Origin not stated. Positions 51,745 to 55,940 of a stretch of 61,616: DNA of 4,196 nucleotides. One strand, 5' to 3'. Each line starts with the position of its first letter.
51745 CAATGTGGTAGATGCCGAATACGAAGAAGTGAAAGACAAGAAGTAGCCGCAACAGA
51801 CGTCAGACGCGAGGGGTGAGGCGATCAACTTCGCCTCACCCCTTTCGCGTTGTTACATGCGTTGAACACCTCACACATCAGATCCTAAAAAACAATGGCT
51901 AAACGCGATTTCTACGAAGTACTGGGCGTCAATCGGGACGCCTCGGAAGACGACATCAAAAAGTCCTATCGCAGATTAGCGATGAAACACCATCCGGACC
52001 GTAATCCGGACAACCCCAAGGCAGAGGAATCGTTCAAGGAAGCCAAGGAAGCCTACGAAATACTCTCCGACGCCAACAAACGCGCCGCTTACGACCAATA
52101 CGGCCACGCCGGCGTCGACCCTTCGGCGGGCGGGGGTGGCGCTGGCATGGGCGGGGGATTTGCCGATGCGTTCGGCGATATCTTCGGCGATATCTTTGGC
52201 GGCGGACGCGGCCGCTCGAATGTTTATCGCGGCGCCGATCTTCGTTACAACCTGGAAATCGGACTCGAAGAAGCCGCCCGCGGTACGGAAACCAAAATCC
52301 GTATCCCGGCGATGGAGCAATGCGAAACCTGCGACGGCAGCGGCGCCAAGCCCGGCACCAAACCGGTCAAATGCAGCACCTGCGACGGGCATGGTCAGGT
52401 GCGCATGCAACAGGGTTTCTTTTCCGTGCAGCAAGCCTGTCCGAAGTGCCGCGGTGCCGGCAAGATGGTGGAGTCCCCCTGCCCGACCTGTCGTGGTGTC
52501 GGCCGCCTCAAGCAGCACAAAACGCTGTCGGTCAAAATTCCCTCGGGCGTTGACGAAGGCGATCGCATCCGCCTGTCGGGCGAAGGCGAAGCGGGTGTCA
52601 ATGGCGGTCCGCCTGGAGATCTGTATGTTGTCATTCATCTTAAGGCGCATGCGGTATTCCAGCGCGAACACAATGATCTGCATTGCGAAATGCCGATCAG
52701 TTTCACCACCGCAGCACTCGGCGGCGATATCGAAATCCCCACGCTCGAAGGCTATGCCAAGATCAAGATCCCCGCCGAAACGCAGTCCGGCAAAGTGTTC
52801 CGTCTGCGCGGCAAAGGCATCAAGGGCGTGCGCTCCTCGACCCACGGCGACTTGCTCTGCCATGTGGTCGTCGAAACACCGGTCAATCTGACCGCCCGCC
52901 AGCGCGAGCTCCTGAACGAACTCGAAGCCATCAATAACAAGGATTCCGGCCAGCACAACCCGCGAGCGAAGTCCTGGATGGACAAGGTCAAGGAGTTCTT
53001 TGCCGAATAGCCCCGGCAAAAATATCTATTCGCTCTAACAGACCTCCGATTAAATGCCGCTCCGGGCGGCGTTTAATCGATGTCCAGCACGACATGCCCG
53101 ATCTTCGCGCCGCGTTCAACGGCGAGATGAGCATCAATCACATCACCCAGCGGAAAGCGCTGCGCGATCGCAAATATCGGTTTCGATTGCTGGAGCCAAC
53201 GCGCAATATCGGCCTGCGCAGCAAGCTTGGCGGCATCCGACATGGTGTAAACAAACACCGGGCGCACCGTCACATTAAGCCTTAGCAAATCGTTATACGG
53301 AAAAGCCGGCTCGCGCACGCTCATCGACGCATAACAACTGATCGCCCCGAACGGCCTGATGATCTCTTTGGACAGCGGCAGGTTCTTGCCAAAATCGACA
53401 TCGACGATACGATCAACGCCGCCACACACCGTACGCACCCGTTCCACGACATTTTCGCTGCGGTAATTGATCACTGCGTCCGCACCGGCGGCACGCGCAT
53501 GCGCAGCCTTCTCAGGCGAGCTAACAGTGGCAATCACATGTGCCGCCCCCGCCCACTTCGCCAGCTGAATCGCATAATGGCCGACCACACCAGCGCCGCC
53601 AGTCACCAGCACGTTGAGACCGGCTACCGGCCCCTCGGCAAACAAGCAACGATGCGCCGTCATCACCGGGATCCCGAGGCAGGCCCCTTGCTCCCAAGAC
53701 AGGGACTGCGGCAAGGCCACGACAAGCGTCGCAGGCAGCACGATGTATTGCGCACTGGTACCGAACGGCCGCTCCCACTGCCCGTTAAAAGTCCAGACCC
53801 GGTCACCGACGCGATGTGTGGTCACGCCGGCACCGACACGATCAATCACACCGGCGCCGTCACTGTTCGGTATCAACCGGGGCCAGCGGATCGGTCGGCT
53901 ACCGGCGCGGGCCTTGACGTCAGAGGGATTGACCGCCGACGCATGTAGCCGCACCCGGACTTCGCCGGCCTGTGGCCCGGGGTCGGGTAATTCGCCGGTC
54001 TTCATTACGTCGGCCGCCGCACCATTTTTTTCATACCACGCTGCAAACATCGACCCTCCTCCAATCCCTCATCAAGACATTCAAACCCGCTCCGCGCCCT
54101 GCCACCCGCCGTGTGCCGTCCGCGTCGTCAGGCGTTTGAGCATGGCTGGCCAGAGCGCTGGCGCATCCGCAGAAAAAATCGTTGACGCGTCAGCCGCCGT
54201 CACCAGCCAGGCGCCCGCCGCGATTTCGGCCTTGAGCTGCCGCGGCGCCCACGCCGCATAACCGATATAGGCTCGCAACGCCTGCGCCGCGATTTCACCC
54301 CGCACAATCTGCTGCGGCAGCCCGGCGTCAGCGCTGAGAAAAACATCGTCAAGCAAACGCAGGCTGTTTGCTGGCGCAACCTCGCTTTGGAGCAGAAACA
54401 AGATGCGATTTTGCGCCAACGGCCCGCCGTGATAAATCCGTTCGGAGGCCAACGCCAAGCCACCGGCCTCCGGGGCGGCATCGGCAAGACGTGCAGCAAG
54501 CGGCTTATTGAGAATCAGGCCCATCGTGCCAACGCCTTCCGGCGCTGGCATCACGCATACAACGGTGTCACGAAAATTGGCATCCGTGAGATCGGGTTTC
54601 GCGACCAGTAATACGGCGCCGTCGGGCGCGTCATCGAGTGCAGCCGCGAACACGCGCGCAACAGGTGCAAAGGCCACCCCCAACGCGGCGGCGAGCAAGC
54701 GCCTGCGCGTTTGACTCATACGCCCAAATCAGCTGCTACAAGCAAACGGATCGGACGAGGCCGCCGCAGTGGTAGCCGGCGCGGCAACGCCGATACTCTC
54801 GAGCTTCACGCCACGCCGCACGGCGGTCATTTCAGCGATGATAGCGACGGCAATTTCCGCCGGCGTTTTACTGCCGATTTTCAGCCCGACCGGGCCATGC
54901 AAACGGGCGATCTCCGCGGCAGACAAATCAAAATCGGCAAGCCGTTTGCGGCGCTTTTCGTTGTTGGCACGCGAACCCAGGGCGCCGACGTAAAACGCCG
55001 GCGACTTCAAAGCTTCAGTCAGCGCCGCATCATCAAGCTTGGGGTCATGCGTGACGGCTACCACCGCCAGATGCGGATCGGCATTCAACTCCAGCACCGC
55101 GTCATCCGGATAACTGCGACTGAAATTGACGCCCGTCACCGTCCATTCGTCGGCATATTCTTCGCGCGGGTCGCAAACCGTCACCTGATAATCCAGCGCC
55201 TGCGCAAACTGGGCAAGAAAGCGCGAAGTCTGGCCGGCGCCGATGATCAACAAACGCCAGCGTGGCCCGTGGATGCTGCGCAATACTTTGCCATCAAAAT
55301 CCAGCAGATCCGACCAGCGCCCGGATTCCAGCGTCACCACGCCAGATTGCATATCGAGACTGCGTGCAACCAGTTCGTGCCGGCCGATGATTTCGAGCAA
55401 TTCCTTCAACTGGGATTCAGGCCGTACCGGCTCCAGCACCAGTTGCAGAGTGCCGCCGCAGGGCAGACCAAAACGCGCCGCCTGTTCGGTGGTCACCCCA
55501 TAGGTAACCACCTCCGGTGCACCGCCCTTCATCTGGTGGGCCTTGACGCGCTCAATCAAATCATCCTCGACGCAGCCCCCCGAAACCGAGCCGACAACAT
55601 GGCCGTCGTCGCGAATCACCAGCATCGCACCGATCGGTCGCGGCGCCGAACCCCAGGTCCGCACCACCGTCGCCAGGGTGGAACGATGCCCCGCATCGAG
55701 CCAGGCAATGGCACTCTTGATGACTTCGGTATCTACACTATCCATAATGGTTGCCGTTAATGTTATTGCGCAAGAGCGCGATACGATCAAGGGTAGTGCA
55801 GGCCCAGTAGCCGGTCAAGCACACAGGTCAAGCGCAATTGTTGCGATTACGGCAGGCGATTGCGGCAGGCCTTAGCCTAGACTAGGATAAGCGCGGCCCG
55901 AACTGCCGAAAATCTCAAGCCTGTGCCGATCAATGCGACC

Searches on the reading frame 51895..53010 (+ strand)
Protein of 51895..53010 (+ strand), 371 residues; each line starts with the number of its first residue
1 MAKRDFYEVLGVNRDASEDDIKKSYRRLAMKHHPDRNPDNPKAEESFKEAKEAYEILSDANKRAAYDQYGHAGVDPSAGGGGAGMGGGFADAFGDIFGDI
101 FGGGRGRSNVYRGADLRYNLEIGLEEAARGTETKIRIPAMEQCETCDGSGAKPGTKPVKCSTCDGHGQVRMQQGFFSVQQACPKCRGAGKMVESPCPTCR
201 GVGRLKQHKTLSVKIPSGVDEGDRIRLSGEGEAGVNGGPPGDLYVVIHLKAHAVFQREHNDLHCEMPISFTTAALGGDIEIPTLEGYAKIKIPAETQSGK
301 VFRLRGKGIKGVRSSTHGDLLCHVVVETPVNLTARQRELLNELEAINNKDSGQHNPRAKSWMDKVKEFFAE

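Call 88: search_protein_families(library=ncbifam, proteins=[window:51895-53010:+], max_evalue=1e-15)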
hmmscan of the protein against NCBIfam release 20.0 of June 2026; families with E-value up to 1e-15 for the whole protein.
window:51895-53010:+ (371 aa): 11 families
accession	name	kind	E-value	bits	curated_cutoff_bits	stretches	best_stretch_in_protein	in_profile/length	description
NF008035.0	PRK10767.1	subfamily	1.1e-180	600.6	338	1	1-370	1-370/374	molecular chaperone DnaJ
NF010894.0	PRK14301.1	equivalog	6.9e-138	459.7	548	1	1-350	1-354/373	chaperone protein DnaJ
TIGR02349.1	DnaJ_bact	equivalog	3.3e-134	447.8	377.2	1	5-345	1-352/354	molecular chaperone DnaJ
NF010871.0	PRK14278.1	equivalog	6.3e-108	361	502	1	4-369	3-375/378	molecular chaperone DnaJ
NF010885.0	PRK14292.1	equivalog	1e-103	347.2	585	1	5-369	3-368/371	chaperone protein DnaJ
NF010872.0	PRK14279.1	equivalog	1.4e-103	347.1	556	2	83-359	115-389/394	molecular chaperone DnaJ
NF010874.0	PRK14281.1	equivalog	3.6e-102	342.4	619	1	3-369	2-396/397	chaperone protein DnaJ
NF010892.0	PRK14299.1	equivalog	3.4e-58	197.2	392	2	1-139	1-155/291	chaperone protein DnaJ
NF037946.1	terminal_TopJ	equivalog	4.8e-58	197.3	300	2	2-79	3-79/810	terminal organelle assembly protein TopJ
NF007618.0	PRK10266.1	equivalog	2.5e-56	191.4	403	2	205-347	154-294/306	curved DNA-binding protein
TIGR03835.1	termin_org_DnaJ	equivalog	3.5e-37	128.2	512.25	1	3-76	1-73/871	terminal organelle assembly protein TopJ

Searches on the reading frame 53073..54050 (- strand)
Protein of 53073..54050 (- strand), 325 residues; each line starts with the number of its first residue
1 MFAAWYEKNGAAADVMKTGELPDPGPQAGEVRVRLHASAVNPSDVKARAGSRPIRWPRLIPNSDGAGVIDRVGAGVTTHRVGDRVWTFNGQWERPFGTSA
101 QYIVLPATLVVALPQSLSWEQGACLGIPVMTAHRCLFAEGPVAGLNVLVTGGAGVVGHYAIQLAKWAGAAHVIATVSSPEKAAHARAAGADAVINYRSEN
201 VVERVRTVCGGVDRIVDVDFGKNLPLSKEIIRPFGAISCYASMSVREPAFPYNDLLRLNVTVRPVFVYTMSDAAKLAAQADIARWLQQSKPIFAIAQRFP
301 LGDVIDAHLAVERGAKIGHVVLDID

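Call 88: search_protein_families(library=ncbifam, proteins=[window:53073-54050:-], max_evalue=1e-15)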
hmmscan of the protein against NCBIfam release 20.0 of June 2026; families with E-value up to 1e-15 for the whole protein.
window:53073-54050:- (325 aa): 7 families
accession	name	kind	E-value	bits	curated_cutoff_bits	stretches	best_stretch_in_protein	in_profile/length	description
TIGR02824.1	quinone_pig3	subfamily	3.5e-44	151.1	296.8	1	11-323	10-324/325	putative NAD(P)H quinone oxidoreductase, PIG3 family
TIGR02817.1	adh_fam_1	subfamily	2.2e-30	106.3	284.05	1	16-198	17-203/336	zinc-binding alcohol dehydrogenase family protein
NF008024.0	PRK10754.1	subfamily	6.5e-26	91.1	348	1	11-213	11-209/327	NADPH:quinone reductase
TIGR01751.1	crot-CoA-red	equivalog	1e-24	87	378.55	1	92-206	135-251/398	crotonyl-CoA carboxylase/reductase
TIGR03989.1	Rxyl_3153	subfamily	5.6e-19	68.6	440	0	25-85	23-83/370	NDMA-dependent alcohol dehydrogenase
NF010344.0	PRK13771.1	subfamily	7.3e-17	61.3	349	0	97-218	116-232/334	putative alcohol dehydrogenase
TIGR03451.1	mycoS_dep_FDH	equivalog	1.1e-16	60.7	512.9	0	124-218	156-250/358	S-(hydroxymethyl)mycothiol dehydrogenase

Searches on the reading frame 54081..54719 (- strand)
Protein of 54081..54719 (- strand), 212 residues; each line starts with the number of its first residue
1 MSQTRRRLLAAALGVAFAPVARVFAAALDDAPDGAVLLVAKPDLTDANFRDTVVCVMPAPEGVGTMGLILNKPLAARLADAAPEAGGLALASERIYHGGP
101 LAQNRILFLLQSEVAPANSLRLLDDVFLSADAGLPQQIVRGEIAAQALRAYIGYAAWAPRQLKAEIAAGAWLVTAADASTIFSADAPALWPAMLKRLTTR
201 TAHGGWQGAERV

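Call 88: search_protein_families(library=ncbifam, proteins=[window:54081-54719:-], max_evalue=1e-15)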
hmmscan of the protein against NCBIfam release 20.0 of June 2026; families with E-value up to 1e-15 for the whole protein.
window:54081-54719:- (212 aa): 6 families
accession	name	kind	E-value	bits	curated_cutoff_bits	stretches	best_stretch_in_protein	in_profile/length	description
NF001270.0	PRK00228.2-2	equivalog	4.7e-31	107.8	225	1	36-201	14-180/193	YqgE/AlgH family protein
NF001272.0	PRK00228.2-4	equivalog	1.2e-21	77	241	1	22-198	5-182/198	YqgE/AlgH family protein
NF001266.0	PRK00228.1-1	equivalog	4e-21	75.5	198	1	37-197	8-173/187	YqgE/AlgH family protein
NF001268.0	PRK00228.1-4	equivalog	5.4e-21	75.3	216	1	37-198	18-188/201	YqgE/AlgH family protein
NF001271.0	PRK00228.2-3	equivalog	7.7e-21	74.7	254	1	35-202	12-177/189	YqgE/AlgH family protein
NF001269.0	PRK00228.2-1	equivalog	3.8e-17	62.7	278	1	35-197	21-184/201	YqgE/AlgH family protein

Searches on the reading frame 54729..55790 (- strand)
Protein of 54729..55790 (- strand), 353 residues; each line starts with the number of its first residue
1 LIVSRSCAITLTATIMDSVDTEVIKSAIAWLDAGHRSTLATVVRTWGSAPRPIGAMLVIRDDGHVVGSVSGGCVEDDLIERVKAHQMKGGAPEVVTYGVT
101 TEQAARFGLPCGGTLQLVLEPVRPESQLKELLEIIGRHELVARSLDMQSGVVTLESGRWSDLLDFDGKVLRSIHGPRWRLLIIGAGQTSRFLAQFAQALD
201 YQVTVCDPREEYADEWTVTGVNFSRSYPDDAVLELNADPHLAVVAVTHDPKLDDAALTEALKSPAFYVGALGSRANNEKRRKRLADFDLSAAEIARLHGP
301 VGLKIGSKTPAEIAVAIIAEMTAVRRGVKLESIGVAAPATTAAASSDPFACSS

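Call 88: search_protein_families(library=ncbifam, proteins=[window:54729-55790:-], max_evalue=1e-15)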
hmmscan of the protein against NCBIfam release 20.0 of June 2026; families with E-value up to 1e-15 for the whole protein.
window:54729-55790:- (353 aa): 2 families
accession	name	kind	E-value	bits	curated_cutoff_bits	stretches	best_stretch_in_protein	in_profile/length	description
NF045664.1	XdhC_rel_AOR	equivalog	4.7e-52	177.4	350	2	173-326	190-345/346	XdhC family aldehyde oxidoreductase maturation factor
TIGR02964.1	xanthine_xdhC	equivalog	2.5e-29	102.5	161.6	1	39-321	2-245/246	xanthine dehydrogenase accessory protein XdhC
